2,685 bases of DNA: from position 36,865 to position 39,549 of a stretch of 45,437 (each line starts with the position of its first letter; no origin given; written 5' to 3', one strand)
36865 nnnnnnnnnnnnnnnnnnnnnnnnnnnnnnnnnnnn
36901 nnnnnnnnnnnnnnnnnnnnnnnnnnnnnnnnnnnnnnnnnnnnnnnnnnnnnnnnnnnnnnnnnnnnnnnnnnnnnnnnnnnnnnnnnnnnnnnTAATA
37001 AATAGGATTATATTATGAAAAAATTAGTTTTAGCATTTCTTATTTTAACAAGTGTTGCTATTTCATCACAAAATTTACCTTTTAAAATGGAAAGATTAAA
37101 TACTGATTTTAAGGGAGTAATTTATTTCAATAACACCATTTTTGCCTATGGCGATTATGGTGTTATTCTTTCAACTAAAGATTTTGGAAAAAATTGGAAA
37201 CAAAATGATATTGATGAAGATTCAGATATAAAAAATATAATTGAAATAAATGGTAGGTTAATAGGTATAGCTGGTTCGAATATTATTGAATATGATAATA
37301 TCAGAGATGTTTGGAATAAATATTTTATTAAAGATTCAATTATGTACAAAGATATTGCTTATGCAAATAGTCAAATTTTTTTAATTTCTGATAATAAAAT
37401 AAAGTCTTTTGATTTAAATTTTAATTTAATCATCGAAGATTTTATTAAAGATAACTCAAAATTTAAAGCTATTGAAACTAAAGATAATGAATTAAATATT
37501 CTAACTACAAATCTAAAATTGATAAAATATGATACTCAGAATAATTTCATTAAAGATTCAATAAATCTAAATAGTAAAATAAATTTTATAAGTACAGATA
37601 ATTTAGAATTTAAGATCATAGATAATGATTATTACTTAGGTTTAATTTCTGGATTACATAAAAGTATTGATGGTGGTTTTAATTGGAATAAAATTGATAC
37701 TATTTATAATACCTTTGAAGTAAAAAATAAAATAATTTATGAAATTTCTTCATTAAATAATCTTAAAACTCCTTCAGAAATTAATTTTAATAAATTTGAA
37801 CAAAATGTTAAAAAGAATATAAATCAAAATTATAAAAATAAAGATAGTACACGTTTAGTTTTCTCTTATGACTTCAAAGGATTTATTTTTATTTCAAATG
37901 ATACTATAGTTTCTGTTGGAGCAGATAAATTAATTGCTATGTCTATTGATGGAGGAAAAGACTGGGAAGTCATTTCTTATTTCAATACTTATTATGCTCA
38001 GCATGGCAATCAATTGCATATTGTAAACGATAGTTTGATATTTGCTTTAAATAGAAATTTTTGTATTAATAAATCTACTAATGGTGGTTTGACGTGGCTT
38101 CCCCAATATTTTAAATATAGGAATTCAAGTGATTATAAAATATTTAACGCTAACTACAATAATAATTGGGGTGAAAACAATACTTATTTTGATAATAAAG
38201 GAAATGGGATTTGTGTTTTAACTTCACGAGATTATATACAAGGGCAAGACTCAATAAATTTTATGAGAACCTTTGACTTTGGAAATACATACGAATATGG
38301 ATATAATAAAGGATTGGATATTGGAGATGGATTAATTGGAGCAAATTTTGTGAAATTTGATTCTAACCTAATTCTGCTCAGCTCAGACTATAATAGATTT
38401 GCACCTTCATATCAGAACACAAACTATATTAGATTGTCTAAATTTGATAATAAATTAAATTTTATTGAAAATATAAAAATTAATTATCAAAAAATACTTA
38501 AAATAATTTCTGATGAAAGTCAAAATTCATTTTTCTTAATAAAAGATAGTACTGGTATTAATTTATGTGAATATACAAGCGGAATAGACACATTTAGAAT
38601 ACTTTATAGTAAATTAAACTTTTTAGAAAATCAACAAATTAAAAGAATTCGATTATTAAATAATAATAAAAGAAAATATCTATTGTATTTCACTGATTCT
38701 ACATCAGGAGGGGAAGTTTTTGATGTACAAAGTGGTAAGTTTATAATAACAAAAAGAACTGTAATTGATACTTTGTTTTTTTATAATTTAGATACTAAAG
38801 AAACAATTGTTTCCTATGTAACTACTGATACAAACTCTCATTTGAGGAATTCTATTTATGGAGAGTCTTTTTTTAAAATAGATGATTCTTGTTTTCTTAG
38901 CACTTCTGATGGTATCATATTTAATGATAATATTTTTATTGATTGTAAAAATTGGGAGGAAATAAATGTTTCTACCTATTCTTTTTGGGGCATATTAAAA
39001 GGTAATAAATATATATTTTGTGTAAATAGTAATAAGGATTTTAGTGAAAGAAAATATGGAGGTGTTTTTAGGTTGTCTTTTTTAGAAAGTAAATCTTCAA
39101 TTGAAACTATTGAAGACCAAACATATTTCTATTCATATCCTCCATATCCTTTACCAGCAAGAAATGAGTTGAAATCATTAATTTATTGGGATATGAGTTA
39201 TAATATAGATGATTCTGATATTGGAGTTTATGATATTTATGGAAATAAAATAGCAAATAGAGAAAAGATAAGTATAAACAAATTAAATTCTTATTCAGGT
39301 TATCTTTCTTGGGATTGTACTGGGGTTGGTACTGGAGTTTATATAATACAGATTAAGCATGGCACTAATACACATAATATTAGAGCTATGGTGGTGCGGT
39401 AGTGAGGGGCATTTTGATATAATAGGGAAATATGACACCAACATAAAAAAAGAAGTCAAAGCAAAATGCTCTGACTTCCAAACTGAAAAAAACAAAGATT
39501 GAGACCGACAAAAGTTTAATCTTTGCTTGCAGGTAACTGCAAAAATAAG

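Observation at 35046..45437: LytTR-headed array of three tandem, diverged two-gene cassettes (14-Cys secreted protein + BNR-propeller T9SS protein): candidate undescribed extracellular system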

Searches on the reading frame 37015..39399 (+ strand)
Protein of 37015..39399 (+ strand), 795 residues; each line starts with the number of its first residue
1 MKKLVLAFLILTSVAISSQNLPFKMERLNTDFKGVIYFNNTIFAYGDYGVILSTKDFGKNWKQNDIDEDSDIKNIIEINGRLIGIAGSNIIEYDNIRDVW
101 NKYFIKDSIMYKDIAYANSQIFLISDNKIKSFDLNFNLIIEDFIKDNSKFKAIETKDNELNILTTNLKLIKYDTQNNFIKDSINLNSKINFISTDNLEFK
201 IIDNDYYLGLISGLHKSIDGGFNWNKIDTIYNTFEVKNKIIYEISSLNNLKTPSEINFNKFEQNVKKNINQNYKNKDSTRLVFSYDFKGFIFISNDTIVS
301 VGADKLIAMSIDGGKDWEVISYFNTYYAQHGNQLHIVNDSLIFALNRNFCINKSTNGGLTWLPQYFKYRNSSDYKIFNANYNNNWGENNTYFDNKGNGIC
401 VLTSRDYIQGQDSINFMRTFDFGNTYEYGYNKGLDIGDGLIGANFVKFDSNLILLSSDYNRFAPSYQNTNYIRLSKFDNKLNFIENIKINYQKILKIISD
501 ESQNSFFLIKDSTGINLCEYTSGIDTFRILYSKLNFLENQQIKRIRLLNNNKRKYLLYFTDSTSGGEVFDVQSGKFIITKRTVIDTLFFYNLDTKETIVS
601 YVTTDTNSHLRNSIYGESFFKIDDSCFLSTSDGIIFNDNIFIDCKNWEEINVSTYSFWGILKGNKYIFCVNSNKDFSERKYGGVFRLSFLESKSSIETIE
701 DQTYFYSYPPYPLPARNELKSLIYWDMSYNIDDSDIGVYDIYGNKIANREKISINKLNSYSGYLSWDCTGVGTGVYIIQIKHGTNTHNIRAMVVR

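Call 6: search_protein_families(library=pfam, proteins=[window:37015-39399:+], max_evalue=1)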
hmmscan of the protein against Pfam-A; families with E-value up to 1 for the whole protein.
window:37015-39399:+ (795 aa): 2 families
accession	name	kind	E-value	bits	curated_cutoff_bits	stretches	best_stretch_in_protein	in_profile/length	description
PF14870.12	PSII_BNR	-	0.00028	20.7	27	1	28-67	61-100/303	Photosynthesis system II assembly factor YCF48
PF21471.3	Reelin_subrepeat-B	-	0.11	12.7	27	0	214-246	62-95/127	Reelin subrepeat B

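Call 7: search_protein_families(library=ncbifam, proteins=[window:37015-39399:+], max_evalue=1)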
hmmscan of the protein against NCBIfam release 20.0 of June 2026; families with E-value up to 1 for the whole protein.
window:37015-39399:+ (795 aa): 1 family
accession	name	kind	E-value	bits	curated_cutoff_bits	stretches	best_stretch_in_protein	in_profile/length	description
NF010237.0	PRK13684.1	equivalog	0.0011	18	326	0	40-69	57-86/334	photosynthesis system II assembly factor Ycf48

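Call 34: find_homologous_proteins(query=A4, max_evalue=0.001)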
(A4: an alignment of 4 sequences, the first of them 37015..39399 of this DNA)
Query A4 (4 sequences) (795 aa, profile of the alignment): 7 proteins with E <= 0.001 among 8000 candidates.
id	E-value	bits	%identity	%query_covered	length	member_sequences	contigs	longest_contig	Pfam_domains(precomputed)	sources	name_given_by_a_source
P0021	1.1e-227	776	40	100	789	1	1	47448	PF14870.13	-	-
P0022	1.1e-210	720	100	100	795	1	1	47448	-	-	-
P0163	1.0e-34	138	29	58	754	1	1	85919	PF14870.13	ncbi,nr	ncbi:MAG: hypothetical protein HW421_1448 [Ignavibacteria bacterium]|nr:hypothetical protein [Ignavi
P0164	1.3e-12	65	22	46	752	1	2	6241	PF18962.8,PF25852.1,PF14870.13,PF02012.27,PF15902.13,PF13088.13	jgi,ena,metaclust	metaclust:\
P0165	2.3e-7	48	28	12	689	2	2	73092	PF18962.8,PF14870.13,PF02012.27,PF15902.13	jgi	-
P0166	1.5e-5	42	24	7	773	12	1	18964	PF18962.8,PF15899.12,PF25852.1,PF24316.2,PF14870.13,PF02012.27,PF15902.13,PF13088.13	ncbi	-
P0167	1.4e-4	39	30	10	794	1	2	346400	PF18962.8,PF25852.1,PF14870.13,PF02012.27,PF15902.13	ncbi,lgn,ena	-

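Call 35: find_encoding_contigs(protein=P0163, flank=8000, max_places=2)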
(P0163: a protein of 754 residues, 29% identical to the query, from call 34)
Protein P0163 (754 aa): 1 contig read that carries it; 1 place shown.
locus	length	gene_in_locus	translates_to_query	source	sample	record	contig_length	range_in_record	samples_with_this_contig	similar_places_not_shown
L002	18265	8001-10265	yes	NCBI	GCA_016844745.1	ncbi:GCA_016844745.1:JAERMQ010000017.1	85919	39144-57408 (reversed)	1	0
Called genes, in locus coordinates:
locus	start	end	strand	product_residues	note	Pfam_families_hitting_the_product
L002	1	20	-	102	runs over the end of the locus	PF01909:NTP_transf_2, PF18765:Polbeta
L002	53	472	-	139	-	PF13650:Asp_protease_2 (weak), PF13975:gag-asp_proteas (weak)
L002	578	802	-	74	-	-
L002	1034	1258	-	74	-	-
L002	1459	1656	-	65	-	-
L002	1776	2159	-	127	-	PF13975:gag-asp_proteas (weak)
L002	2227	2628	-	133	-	PF18498:DUF5618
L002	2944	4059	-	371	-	PF01702:TGT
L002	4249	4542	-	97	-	-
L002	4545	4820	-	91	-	-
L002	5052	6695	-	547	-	PF00342:PGI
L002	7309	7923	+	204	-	-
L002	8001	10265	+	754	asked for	PF14870:PSII_BNR (faint)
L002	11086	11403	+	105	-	PF01909:NTP_transf_2, PF18765:Polbeta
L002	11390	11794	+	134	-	PF05168:HEPN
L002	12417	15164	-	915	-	PF01833:TIG, PF03781:FGE-sulfatase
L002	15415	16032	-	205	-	PF01029:NusB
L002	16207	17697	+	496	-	PF00474:SSF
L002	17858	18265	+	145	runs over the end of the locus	PF00571:CBS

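Call 36: find_encoding_contigs(protein=P0164, flank=8000, max_places=2)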
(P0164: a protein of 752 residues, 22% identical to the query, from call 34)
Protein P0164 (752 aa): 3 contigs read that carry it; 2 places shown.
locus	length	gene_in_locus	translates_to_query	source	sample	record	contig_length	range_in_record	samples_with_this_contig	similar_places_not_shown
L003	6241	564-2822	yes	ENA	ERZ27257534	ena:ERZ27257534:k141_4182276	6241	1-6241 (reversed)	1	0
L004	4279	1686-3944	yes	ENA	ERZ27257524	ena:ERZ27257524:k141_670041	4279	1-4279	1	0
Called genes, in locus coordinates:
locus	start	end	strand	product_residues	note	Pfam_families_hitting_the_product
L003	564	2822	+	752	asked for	PF13088:BNR_2 (faint), PF25852:DUF6242_C (faint), PF02012:BNR (faint), PF14870:PSII_BNR, PF15902:Sortilin-Vps10 (faint), PF14870:PSII_BNR, PF18962:Por_Secre_tail (weak)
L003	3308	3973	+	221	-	-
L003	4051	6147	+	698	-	PF14870:PSII_BNR (weak), PF25852:DUF6242_C (faint), PF15902:Sortilin-Vps10 (faint), PF02012:BNR (faint), PF14870:PSII_BNR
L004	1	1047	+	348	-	?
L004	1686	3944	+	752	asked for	PF13088:BNR_2 (faint), PF25852:DUF6242_C (faint), PF02012:BNR (faint), PF14870:PSII_BNR, PF15902:Sortilin-Vps10 (faint), PF14870:PSII_BNR, PF18962:Por_Secre_tail (weak)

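Call 63: search_protein_families(library=padloc, proteins=[window:37015-39399:+], max_evalue=0.01)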
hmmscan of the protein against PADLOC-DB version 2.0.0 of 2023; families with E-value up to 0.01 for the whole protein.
window:37015-39399:+ (795 aa): 0 families

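Call 71: search_protein_families(library=pfam, proteins=[L002:8001-10262:+], max_evalue=0.01)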
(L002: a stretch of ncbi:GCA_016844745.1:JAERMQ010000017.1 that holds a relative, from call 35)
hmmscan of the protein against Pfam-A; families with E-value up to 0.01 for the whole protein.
L002:8001-10262:+ (754 aa): 2 families
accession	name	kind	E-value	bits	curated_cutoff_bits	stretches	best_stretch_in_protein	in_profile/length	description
PF14870.12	PSII_BNR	-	5.2e-08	32.9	27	0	330-384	19-72/303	Photosynthesis system II assembly factor YCF48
PF18962.6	Por_Secre_tail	-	5.4e-05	23.9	27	1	669-743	2-67/75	Secretion system C-terminal sorting domain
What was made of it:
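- Closest known: Type B CTD cargo with cognate PorP/SprF-like partner genes. Different: S is a small disulfide-rich soluble-type protein placed upstream, and L has a type A-like Por_Secre_tail (call 71).
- L carries a type A-like Por_Secre_tail (call 71).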
